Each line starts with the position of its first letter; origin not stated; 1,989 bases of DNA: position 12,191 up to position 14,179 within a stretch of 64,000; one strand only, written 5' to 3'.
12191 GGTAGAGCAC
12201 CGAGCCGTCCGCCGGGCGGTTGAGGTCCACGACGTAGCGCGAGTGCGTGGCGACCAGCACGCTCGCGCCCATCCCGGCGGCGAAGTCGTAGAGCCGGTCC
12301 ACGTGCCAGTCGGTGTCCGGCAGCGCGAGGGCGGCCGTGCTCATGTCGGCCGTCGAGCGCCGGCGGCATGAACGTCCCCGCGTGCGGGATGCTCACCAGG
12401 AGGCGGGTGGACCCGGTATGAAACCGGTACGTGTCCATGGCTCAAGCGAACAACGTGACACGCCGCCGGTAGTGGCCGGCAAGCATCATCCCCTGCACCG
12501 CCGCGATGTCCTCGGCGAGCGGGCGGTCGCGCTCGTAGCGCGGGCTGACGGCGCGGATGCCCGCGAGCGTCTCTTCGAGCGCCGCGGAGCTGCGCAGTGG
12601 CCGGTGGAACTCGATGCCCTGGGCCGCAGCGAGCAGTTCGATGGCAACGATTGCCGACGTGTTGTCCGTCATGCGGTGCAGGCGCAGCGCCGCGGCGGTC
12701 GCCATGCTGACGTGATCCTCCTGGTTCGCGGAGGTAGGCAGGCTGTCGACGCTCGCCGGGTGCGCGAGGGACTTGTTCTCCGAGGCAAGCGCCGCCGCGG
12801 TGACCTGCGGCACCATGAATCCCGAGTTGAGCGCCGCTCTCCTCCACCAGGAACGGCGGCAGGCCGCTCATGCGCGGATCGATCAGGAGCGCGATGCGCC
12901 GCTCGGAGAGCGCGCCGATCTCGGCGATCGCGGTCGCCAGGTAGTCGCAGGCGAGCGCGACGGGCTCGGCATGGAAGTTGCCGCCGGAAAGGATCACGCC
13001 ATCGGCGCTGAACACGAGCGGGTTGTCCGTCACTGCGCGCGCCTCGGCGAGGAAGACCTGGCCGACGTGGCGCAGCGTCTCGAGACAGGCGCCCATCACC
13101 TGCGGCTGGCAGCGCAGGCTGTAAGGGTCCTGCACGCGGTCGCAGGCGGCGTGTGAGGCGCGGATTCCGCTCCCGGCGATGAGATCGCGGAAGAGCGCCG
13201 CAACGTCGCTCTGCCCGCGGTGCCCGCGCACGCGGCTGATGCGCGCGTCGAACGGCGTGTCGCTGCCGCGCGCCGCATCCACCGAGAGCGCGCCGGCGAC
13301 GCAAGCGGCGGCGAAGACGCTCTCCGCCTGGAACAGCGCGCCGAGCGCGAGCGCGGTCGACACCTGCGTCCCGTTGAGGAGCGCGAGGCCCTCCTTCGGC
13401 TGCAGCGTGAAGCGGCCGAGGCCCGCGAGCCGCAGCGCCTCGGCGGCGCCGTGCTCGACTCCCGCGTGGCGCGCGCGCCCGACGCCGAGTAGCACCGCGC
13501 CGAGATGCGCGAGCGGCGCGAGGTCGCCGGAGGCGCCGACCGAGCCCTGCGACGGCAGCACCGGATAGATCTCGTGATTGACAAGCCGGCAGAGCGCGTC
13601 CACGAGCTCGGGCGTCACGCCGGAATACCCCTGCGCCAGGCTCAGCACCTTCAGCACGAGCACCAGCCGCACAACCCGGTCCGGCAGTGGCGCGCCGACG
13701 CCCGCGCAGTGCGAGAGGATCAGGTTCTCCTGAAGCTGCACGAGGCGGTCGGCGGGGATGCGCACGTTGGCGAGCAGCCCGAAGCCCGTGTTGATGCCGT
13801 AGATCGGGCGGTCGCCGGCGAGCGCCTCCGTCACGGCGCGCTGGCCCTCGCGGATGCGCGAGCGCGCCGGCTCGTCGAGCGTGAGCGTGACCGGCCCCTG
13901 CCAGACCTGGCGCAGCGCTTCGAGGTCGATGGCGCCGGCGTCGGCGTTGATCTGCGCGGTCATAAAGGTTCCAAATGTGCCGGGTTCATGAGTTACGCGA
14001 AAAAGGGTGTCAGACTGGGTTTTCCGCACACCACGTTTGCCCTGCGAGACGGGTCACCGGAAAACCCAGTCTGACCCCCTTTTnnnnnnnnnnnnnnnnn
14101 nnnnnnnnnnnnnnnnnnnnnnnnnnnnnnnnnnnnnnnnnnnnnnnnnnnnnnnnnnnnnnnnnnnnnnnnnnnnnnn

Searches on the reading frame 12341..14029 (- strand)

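Call 16: search_protein_families(library=pfam, proteins=[window:12341-14029:-], max_evalue=0.001)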
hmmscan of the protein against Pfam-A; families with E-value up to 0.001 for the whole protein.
window:12341-14029:- (562 aa): 1 family
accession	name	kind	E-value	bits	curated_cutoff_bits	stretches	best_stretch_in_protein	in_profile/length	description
PF00221.24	Lyase_aromatic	-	3e-143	478.3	27.3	1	35-407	2-379/466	Aromatic amino acid lyase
